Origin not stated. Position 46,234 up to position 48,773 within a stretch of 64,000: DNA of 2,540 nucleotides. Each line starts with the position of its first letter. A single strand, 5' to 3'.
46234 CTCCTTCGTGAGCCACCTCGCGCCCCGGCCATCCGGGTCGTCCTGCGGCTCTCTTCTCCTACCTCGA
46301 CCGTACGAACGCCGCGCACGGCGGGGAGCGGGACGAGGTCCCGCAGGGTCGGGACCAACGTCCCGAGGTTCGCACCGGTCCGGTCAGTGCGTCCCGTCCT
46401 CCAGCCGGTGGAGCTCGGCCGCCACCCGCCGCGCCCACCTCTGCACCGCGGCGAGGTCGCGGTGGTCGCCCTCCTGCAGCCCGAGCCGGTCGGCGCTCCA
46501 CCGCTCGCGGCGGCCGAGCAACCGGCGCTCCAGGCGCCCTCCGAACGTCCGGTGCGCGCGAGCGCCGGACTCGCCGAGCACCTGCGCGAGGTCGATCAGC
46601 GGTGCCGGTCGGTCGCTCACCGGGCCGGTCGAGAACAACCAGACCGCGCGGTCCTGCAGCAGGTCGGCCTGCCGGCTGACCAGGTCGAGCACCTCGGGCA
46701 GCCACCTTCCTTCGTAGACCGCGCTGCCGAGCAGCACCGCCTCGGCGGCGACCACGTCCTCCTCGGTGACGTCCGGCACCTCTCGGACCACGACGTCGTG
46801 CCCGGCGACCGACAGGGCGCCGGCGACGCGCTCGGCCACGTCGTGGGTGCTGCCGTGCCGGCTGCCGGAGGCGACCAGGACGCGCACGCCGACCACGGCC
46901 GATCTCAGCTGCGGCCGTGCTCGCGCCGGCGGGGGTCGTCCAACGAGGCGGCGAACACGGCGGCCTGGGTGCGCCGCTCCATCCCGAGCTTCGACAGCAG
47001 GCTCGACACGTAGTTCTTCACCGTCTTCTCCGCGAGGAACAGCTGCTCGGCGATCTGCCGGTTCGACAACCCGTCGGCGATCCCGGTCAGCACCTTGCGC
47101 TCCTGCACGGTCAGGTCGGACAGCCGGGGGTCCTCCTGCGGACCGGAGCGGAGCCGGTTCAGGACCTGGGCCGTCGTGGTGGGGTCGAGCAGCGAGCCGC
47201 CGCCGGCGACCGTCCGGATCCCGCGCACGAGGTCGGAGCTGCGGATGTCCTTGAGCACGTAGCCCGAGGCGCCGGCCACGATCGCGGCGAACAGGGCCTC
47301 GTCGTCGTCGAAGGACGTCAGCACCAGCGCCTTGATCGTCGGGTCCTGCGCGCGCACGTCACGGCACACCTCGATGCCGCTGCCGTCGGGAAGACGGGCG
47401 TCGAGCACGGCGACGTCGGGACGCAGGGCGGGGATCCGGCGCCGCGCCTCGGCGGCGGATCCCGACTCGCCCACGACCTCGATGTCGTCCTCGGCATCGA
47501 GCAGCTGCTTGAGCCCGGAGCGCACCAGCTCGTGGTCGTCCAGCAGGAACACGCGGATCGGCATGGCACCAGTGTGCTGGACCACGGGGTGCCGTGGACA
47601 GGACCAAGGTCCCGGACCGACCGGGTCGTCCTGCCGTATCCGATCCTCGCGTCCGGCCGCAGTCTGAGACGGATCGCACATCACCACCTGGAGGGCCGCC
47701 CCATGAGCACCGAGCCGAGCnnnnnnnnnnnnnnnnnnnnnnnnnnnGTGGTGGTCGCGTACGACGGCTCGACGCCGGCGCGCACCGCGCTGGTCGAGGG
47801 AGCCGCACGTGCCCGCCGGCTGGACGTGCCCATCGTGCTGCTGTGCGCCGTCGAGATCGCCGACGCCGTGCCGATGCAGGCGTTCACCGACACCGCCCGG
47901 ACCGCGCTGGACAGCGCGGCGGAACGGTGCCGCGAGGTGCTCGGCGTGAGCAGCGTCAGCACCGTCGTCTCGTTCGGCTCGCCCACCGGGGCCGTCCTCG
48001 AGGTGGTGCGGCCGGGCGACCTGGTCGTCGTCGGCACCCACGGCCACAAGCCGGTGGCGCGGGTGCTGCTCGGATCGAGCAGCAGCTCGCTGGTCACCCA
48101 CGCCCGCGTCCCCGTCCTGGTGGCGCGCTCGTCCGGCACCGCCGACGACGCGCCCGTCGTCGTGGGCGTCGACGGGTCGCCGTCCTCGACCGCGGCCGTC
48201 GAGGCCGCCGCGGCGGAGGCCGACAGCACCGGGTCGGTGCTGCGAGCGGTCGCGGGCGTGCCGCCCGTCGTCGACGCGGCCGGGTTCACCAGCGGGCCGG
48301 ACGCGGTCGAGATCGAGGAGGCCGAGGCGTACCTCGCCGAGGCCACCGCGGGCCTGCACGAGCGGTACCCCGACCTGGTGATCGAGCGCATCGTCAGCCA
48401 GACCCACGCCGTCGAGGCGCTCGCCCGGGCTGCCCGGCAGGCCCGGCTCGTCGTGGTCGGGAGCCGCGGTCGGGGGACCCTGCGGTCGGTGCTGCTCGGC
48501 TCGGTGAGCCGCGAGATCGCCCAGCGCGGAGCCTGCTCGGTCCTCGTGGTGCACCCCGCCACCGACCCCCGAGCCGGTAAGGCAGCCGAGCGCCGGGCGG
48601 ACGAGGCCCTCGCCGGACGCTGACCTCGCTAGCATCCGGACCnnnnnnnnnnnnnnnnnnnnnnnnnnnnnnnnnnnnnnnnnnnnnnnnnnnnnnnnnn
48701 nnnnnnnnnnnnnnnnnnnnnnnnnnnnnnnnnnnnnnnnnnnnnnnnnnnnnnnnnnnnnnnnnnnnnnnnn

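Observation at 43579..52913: DevR/DevS (DosR/DosS)-type dormancy-like island sits between the CIS cap gene and the CIS structural operon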

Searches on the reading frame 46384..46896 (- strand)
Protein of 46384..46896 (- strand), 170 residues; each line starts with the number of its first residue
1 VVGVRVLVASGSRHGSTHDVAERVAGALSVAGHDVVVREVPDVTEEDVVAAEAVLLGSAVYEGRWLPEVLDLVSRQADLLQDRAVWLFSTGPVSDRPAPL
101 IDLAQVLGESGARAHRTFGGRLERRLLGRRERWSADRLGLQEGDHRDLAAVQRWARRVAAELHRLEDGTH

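Call 5: search_protein_families(library=pfam, proteins=[window:46384-46896:-], max_evalue=0.01)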
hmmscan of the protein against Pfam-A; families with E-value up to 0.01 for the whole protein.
window:46384-46896:- (170 aa): 3 families
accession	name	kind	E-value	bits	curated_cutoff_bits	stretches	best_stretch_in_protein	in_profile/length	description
PF12724.12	Flavodoxin_5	-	1.2e-16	61.8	27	1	7-132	1-128/145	Flavodoxin domain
PF00258.30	Flavodoxin_1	-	0.00012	22.7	25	1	9-63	2-59/143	Flavodoxin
PF03358.20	FMN_red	-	0.00059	19.9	24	0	46-112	66-137/152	NADPH-dependent FMN reductase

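Call 50: search_protein_families(library=ncbifam, proteins=[window:46384-46896:-], max_evalue=0.001)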
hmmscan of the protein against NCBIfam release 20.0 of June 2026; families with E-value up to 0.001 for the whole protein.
window:46384-46896:- (170 aa): 4 families
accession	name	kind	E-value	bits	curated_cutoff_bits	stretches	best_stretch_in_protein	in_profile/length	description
TIGR01753.1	flav_short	equivalog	2.1e-07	31.5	123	1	11-92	6-90/140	flavodoxin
NF008316.0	PRK11104.1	equivalog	4e-06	26.8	142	1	5-90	2-87/177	menaquinone-dependent protoporphyrinogen IX dehydrogenase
NF005216.0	PRK06703.1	subfamily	9.4e-05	22.5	127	1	5-62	3-60/151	flavodoxin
NF004050.0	PRK05569.1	subfamily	0.00029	21.2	136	1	10-60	8-58/141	flavodoxin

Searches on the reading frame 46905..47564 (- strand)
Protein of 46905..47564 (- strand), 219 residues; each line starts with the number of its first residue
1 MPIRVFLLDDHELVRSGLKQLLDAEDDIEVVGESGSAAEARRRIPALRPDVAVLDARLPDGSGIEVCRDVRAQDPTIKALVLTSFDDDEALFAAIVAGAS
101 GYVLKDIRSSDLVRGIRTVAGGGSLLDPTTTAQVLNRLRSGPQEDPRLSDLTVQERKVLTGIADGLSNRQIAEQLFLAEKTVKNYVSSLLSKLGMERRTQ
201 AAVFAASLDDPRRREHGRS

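Call 5: search_protein_families(library=pfam, proteins=[window:46905-47564:-], max_evalue=0.01)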
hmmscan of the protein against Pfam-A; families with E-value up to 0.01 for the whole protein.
window:46905-47564:- (219 aa): 4 families
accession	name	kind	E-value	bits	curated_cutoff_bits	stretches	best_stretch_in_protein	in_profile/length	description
PF00072.30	Response_reg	-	3e-23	82.5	30.2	1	5-115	1-109/111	Response regulator receiver domain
PF00196.25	GerE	-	1.5e-18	66.6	23.5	1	151-205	3-57/57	Bacterial regulatory proteins, luxR family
PF08281.18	Sigma70_r4_2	-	1.7e-05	24.8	25.7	1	148-187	8-48/54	Sigma-70, region 4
PF13412.12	HTH_24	-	0.0013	18.7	21.9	1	165-191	17-43/48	Winged helix-turn-helix DNA-binding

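Call 9: search_solved_structures(query=window:46905-47564:-, show_alignments=1)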
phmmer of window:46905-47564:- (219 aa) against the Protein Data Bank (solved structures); distinct sequences matched with E-value up to 0.001: 188 (the best 60 are shown).
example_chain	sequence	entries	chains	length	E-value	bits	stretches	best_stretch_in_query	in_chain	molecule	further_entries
3c3w_A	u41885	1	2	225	1.3e-72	247.2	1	3-212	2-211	TWO COMPONENT TRANSCRIPTIONAL REGULATORY PROTEIN DEVR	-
5hev_A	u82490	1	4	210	3.4e-43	151.2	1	3-205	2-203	Response regulator protein VraR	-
7ve6_A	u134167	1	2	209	3.5e-39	138.1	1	1-205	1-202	Response regulator protein VraR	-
4gvp_A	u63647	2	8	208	8.8e-39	136.8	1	3-205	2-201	Response regulator protein vraR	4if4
1a04_A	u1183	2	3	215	8.2e-32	114.1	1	2-205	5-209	NITRATE/NITRITE RESPONSE REGULATOR PROTEIN NARL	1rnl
4yn8_A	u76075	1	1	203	2.7e-30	109.1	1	3-206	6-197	Response regulator ChrA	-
4zmr_A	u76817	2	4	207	2.9e-28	102.5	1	3-205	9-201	Response regulator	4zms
4hye_A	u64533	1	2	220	3.8e-28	102.1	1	4-205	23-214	Response regulator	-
4ldz_A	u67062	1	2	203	6.3e-27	98.1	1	3-202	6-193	Transcriptional regulatory protein DesR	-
1zlk_A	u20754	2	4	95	3.5e-21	79.4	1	142-212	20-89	Dormancy Survival Regulator | TWO COMPONENT TRANSCRIPTIONAL REGULATORY PROTEIN DEVR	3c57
1zlj_A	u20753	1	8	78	3.8e-21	79.2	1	144-212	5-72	Dormancy Survival Regulator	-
5f64_A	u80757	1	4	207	7.1e-21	78.4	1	5-197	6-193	Positive transcription regulator EvgA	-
8zwn_A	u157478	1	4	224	9.5e-21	77.9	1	5-197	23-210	DNA-binding transcriptional activator EvgA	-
3cz5_A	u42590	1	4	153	1.2e-19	74.3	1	3-136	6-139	Two-component response regulator, LuxR family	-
3eul_A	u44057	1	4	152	5.6e-18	68.9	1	3-132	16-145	POSSIBLE NITRATE/NITRITE RESPONSE TRANSCRIPTIONAL REGULATORY PROTEIN NARL (DNA-binding res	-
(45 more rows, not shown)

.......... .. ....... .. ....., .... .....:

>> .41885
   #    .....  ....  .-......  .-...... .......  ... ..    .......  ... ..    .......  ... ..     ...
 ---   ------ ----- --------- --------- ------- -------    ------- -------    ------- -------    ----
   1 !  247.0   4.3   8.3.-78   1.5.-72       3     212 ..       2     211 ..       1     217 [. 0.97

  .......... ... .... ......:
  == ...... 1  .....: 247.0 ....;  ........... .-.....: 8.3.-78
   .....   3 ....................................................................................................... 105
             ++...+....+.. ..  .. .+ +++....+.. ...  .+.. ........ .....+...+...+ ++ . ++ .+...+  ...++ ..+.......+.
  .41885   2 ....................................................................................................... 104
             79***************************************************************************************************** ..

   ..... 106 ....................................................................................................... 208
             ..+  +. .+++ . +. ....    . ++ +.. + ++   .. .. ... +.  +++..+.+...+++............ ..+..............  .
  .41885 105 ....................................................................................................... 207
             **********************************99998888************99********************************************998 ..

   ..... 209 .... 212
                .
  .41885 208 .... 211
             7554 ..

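Call 50: search_protein_families(library=ncbifam, proteins=[window:46905-47564:-], max_evalue=0.001)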
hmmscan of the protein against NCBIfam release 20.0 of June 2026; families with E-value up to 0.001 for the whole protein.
window:46905-47564:- (219 aa): 76 families (the best 25 are shown)
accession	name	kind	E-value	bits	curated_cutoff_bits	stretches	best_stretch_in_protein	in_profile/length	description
NF047785.1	respo_reg_MadR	equivalog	7.8e-56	188.7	300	1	3-207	1-204/209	MadR family response regulator transcription factor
NF007935.0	PRK10651.1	equivalog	2.5e-44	151.1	250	1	3-206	7-211/216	two-component system response regulator NarL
NF052445.1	RespRegMctR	equivalog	9.5e-41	139.5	300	1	2-198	1-192/205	two-component system response regulator MctR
NF007708.0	PRK10403.1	equivalog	9.6e-37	126.5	343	1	2-204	6-207/215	nitrate/nitrite response regulator protein NarP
NF011896.0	PRK15369.1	equivalog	2.1e-34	119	242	1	3-202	4-201/211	two component system response regulator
NF007018.1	PRK09483.1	equivalog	4.8e-30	104.8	280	1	3-197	2-195/217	UvrY/SirA/GacA family response regulator transcription factor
NF007685.0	PRK10360.1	equivalog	5.5e-30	104.6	258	1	3-197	2-184/196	response regulator transcription factor UhpA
NF007419.0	PRK09958.1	equivalog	1.4e-22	80.3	251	1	6-199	4-192/204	acid-sensing system DNA-binding response regulator EvgA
NF041830.1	RR_TF_ErdR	exception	1.6e-21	77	390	1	5-208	4-208/213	response regulator transcription factor ErdR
NF007403.0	PRK09935.1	equivalog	4.3e-21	75.5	271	1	2-197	3-196/210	fimbria biosynthesis transcriptional regulator FimZ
NF006900.1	PRK09390.1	equivalog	4.5e-18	65.5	255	1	4-194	6-186/203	response regulator FixJ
NF041367.1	CheY_Halo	equivalog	6e-17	62.1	200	1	5-118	1-112/114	chemotaxis protein CheY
NF001965.0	PRK00742.1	subfamily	1.3e-15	57.5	293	1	1-107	2-109/357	chemotaxis-specific protein-glutamate methyltransferase CheB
NF008098.0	PRK10840.1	equivalog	3.9e-15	55.9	235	1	3-198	4-198/216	response regulator transcription factor RcsB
NF007505.1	PRK10100.1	equivalog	4e-15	56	250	1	100-206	94-200/204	biofilm master transcriptional regulator CsgD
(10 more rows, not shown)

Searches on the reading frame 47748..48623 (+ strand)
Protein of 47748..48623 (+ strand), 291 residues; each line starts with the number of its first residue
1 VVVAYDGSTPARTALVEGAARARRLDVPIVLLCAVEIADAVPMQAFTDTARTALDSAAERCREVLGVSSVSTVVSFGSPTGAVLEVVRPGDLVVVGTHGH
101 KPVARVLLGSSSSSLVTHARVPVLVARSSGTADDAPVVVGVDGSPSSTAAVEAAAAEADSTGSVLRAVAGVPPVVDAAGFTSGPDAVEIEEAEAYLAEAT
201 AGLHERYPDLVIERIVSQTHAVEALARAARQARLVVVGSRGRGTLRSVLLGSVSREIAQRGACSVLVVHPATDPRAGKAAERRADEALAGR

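Call 5: search_protein_families(library=pfam, proteins=[window:47748-48623:+], max_evalue=0.01)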
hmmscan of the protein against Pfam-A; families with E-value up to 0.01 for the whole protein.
window:47748-48623:+ (291 aa): 1 family
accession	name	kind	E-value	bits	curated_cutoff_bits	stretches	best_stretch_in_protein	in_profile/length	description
PF00582.32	Usp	-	2.8e-40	138.6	24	2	137-269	5-141/141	Universal stress protein family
